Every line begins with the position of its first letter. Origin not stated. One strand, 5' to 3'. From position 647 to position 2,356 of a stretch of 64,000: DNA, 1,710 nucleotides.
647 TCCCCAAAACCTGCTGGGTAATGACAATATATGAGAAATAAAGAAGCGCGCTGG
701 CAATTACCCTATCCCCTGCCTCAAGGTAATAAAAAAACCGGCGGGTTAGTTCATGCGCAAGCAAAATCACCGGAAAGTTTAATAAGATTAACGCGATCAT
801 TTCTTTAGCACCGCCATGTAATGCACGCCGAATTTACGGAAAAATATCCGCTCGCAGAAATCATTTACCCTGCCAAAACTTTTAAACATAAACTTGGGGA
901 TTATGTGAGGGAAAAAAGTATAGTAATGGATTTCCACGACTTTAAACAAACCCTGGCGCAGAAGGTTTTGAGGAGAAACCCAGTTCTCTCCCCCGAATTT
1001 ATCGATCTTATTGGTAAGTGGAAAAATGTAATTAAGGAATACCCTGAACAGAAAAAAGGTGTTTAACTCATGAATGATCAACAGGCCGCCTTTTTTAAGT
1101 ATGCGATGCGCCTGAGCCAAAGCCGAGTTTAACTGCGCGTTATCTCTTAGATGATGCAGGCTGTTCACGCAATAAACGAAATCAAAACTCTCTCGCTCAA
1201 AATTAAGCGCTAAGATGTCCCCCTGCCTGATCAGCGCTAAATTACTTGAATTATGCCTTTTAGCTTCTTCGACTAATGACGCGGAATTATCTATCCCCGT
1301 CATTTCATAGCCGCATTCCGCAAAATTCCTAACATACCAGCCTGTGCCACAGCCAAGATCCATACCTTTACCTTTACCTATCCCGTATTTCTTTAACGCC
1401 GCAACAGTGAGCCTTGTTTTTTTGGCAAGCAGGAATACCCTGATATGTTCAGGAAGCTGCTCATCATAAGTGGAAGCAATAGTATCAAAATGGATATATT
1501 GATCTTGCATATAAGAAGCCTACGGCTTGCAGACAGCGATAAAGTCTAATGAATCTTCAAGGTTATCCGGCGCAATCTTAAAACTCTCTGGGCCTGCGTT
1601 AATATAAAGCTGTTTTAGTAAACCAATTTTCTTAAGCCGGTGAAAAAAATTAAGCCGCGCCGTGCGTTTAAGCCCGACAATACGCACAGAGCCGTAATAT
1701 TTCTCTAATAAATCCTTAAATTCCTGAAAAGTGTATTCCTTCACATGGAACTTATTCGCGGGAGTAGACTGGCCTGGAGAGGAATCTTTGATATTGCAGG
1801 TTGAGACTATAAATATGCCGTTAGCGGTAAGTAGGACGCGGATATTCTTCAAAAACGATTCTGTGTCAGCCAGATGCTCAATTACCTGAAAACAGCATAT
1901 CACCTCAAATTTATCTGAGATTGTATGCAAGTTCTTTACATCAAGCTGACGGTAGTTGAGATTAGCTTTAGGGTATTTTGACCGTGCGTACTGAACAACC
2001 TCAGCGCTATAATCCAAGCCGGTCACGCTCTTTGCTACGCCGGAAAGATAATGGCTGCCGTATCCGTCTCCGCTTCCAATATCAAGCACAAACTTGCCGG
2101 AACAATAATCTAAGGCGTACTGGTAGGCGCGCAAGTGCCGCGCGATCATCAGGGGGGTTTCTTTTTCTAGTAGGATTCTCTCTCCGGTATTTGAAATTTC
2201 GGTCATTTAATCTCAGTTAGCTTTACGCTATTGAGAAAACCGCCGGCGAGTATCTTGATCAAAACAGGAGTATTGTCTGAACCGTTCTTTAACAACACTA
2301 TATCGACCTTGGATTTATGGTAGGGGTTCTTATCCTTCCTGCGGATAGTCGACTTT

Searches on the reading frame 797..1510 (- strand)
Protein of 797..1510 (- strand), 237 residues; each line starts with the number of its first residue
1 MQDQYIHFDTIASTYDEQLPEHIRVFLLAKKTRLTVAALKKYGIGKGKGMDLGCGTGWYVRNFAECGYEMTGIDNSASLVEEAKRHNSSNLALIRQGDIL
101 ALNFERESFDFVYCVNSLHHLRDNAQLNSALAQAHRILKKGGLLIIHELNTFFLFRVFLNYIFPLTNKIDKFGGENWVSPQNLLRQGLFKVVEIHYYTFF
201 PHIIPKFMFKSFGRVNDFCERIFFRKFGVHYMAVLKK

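Call 77: search_protein_families(library=pfam, proteins=[window:797-1510:-], max_evalue=0.001)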
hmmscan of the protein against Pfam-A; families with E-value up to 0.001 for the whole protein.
window:797-1510:- (237 aa): 10 families
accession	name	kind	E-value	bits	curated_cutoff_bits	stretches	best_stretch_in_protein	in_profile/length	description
PF08241.18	Methyltransf_11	-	3.4e-23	82.5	21.2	1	51-146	2-95/95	Methyltransferase domain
PF13649.12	Methyltransf_25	-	6e-22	78.6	27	1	50-142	2-97/97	Methyltransferase domain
PF08242.18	Methyltransf_12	-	5.1e-16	59.6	30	1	50-144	1-98/98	Methyltransferase domain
PF13489.12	Methyltransf_23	-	7.2e-16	58.8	27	1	41-152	18-122/164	Methyltransferase domain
PF13847.12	Methyltransf_31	-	1.2e-15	57.9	27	1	50-150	8-113/145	Methyltransferase domain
PF01209.24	Ubie_methyltran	-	2.6e-07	30.6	20.1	1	8-152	13-157/233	ubiE/COQ5 methyltransferase family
PF05175.20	MTS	-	3.2e-06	27.3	23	1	32-146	20-138/170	Methyltransferase small domain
PF03848.20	TehB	-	4.8e-05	23.3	20.4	1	44-147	29-134/193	Tellurite resistance protein TehB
PF02353.26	CMAS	-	0.00011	22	27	1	38-149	54-167/273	Mycolic acid cyclopropane synthetase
PF05401.17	NodS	-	0.00024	21.5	24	1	42-146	40-144/201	Nodulation protein S (NodS)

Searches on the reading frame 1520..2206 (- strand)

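Call 77: search_protein_families(library=pfam, proteins=[window:1520-2206:-], max_evalue=0.001)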
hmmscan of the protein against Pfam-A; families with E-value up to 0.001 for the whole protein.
window:1520-2206:- (228 aa): 9 families
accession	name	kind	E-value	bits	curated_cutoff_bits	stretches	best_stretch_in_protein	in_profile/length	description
PF08241.18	Methyltransf_11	-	3e-18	66.7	21.2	1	41-134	1-95/95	Methyltransferase domain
PF13847.12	Methyltransf_31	-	6.1e-18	65.3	27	1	37-148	4-123/145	Methyltransferase domain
PF08242.18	Methyltransf_12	-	2.8e-15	57.3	30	1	41-132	1-98/98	Methyltransferase domain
PF13649.12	Methyltransf_25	-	2.9e-15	57.2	27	1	40-130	1-97/97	Methyltransferase domain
PF13489.12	Methyltransf_23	-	2.9e-14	53.5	27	1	36-168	22-155/164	Methyltransferase domain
PF05219.18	DREV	-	2.1e-07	30.8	26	1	37-135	95-187/265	DREV methyltransferase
PF02353.26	CMAS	-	2.6e-07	30.7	27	1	32-160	58-190/273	Mycolic acid cyclopropane synthetase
PF05401.17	NodS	-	5.3e-05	23.6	24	1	40-135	47-145/201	Nodulation protein S (NodS)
PF03848.20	TehB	-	0.00024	21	20.4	1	37-139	31-138/193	Tellurite resistance protein TehB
